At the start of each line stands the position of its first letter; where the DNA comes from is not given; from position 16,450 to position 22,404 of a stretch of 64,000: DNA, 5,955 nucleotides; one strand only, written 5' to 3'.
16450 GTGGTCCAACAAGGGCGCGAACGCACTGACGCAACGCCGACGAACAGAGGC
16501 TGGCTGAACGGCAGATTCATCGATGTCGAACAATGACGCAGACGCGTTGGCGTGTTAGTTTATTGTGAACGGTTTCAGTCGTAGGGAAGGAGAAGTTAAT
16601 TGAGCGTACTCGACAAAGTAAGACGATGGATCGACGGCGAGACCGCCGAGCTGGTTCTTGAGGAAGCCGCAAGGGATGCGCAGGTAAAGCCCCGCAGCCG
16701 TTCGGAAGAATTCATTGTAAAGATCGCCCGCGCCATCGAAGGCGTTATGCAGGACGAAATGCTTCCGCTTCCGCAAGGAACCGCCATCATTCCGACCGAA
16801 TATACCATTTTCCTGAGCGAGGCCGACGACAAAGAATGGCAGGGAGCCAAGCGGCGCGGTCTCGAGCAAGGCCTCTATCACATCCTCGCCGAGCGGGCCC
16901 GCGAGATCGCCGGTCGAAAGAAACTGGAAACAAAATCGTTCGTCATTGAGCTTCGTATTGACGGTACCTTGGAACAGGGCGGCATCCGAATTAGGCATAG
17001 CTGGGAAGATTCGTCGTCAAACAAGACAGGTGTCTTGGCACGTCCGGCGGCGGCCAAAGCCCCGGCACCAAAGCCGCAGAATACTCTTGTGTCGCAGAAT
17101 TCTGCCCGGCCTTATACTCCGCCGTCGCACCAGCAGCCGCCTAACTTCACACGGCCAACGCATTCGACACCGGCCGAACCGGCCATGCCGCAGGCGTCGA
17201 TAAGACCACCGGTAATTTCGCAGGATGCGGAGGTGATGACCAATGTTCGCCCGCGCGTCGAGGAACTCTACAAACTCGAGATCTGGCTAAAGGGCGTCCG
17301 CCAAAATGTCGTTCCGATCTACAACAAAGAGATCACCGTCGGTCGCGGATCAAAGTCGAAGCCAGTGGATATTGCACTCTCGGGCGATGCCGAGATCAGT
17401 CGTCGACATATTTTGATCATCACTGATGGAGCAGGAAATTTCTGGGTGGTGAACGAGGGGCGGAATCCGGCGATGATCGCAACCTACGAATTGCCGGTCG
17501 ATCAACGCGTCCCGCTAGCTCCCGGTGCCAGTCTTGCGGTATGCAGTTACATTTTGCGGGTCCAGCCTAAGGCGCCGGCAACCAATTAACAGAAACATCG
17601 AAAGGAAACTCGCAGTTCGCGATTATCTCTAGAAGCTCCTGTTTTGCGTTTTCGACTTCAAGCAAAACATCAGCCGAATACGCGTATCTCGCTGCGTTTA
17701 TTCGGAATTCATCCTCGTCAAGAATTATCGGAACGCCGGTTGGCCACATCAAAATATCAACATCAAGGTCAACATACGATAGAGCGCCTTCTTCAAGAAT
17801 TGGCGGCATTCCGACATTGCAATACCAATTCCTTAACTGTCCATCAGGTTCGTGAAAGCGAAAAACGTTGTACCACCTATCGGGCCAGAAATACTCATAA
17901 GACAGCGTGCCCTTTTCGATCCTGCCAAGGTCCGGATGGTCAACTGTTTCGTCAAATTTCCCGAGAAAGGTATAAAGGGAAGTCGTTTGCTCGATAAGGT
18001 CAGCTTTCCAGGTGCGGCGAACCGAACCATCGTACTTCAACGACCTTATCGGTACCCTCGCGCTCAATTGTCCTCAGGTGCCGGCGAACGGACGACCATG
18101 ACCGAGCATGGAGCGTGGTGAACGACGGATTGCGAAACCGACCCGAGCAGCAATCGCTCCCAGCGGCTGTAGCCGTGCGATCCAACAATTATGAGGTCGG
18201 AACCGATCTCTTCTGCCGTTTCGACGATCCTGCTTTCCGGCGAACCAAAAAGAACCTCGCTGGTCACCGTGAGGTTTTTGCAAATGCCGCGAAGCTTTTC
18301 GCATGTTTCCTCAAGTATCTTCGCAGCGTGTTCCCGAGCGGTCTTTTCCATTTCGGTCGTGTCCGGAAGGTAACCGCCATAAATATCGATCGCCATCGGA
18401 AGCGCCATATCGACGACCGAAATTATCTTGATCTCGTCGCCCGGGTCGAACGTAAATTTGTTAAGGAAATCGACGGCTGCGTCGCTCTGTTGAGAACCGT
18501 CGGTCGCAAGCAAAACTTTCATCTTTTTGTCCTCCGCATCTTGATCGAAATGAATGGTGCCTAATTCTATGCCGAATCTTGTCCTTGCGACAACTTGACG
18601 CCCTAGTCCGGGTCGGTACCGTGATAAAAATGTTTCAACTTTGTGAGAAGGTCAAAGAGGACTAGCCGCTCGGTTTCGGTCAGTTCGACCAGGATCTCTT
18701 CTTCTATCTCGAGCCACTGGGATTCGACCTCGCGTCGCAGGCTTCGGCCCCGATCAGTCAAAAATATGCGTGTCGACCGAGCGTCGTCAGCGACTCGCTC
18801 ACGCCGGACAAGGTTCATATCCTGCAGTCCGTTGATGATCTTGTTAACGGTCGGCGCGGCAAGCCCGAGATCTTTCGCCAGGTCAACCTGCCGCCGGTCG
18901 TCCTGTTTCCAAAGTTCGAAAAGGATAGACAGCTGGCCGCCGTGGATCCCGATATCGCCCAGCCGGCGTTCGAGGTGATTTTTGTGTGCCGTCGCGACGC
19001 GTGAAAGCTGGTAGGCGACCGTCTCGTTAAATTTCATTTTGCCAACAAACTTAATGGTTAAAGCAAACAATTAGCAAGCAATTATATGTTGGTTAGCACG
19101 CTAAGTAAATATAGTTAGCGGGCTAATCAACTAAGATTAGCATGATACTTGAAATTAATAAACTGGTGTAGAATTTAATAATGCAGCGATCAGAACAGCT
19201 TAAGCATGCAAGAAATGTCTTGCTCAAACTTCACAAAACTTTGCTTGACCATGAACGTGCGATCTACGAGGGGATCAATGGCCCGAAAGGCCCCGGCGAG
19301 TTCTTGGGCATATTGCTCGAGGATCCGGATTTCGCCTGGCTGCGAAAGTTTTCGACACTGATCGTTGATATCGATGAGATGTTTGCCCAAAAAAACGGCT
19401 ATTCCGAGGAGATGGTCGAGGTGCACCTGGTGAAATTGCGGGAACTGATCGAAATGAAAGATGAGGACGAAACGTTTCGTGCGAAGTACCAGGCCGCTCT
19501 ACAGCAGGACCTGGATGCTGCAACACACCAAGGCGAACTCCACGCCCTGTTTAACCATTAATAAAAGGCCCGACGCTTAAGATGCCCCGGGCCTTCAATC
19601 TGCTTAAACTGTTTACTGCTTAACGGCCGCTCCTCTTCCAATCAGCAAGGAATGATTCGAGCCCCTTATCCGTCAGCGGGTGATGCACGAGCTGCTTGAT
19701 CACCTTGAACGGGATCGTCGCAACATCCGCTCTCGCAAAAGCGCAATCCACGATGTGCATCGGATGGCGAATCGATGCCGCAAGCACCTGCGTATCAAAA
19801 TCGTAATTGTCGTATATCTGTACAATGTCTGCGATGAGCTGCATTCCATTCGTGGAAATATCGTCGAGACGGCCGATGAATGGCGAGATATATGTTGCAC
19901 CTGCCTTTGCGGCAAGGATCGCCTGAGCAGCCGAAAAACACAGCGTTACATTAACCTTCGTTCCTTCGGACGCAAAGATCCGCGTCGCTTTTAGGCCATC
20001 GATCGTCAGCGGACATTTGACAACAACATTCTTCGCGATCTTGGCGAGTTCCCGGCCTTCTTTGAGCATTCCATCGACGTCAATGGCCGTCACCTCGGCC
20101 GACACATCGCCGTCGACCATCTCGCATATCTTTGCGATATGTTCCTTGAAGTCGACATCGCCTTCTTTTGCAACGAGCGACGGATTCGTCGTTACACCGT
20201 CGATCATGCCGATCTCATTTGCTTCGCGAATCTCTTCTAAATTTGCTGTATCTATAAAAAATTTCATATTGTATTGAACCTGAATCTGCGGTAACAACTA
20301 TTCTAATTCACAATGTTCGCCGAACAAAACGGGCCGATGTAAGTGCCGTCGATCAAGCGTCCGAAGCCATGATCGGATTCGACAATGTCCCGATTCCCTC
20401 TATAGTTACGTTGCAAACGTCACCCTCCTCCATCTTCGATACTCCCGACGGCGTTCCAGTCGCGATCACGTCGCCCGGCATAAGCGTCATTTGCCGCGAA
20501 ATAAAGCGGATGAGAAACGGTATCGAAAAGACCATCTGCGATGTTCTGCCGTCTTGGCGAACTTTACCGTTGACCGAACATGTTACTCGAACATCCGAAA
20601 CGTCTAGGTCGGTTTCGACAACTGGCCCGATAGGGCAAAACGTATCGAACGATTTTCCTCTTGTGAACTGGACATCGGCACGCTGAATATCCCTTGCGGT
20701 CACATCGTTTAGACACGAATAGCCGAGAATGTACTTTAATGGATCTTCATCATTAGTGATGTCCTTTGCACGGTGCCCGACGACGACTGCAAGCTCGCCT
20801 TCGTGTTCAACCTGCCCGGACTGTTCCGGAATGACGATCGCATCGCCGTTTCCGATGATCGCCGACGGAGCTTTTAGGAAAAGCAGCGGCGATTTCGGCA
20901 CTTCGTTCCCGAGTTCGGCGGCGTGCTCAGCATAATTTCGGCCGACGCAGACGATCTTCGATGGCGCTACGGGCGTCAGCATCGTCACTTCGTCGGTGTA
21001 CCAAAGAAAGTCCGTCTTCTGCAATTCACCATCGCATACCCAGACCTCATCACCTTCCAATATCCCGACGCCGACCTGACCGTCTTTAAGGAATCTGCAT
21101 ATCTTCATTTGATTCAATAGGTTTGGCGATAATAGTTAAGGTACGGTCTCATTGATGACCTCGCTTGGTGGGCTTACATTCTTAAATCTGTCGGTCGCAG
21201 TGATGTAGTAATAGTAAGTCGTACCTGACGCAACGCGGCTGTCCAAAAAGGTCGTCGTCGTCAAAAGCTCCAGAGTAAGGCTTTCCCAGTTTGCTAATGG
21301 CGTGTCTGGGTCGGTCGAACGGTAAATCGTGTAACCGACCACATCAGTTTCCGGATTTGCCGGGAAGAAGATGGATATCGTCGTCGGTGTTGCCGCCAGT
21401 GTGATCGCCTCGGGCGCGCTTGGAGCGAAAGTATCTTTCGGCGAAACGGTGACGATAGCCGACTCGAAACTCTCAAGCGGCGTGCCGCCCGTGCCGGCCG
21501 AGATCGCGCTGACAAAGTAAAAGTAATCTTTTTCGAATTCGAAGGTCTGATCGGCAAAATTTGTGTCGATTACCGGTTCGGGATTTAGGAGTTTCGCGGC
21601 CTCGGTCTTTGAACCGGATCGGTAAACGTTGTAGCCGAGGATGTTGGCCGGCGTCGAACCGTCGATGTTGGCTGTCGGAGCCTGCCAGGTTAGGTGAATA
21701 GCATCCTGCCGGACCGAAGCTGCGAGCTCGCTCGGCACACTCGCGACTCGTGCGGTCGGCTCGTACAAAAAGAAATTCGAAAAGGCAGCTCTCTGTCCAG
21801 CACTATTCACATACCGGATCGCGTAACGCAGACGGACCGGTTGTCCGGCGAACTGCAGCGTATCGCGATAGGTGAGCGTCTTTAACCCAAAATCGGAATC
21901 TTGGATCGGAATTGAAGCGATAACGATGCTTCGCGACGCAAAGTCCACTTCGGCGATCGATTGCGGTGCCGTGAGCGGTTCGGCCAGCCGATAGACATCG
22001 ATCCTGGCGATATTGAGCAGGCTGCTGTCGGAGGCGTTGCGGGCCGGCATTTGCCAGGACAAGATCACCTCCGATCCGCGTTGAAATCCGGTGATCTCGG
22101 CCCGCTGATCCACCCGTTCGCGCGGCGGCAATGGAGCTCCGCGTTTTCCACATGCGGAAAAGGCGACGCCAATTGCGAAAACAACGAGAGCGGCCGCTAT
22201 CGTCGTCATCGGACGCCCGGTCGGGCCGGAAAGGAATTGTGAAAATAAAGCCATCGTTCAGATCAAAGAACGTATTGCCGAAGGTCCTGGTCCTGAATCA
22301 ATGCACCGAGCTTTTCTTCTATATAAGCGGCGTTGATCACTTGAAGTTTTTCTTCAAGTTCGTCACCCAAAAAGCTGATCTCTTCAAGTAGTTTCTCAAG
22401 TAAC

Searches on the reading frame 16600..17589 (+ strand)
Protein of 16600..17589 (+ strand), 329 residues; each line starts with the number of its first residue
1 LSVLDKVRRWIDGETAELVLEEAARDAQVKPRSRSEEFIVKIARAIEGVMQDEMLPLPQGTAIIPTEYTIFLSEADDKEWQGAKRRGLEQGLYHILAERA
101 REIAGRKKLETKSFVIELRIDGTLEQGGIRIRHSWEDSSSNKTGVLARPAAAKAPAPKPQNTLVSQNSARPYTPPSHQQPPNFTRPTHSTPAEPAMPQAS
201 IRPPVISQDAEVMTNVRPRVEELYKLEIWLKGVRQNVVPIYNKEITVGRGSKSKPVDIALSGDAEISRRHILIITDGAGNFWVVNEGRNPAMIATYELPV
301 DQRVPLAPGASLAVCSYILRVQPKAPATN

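Call 66: search_protein_families(library=pfam, proteins=[window:16600-17589:+], max_evalue=0.001)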
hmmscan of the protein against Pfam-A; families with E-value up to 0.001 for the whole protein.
window:16600-17589:+ (329 aa): 2 families
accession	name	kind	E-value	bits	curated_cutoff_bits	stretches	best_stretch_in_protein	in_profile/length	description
PF12401.13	FhaA_N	-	4.3e-06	27.6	25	1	39-131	26-114/115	FhaA, N-terminal domain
PF00498.31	FHA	-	8.3e-06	26.6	20.7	1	245-311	1-63/67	FHA domain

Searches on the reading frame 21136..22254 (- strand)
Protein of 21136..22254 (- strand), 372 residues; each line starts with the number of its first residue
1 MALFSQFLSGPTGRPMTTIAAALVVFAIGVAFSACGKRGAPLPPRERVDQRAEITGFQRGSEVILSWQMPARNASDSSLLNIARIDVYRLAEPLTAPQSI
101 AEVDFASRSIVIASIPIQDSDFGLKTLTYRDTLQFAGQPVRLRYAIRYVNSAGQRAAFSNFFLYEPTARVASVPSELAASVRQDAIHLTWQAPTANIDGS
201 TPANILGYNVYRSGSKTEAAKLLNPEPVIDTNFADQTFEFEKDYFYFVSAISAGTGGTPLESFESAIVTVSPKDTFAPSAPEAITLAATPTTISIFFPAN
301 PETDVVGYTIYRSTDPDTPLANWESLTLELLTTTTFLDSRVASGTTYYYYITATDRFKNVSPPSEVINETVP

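Call 66: search_protein_families(library=pfam, proteins=[window:21136-22254:-], max_evalue=0.001)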
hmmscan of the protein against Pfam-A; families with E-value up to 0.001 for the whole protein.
window:21136-22254:- (372 aa): 2 families
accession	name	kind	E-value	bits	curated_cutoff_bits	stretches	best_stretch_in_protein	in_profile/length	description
PF00041.27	fn3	-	0.00014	22.4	25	0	173-259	2-77/84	Fibronectin type III domain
PF25523.1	Ig_RIMBP2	-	0.00045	20.6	27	0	179-218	13-53/105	RIMBP2-like, immunoglobulin-like domain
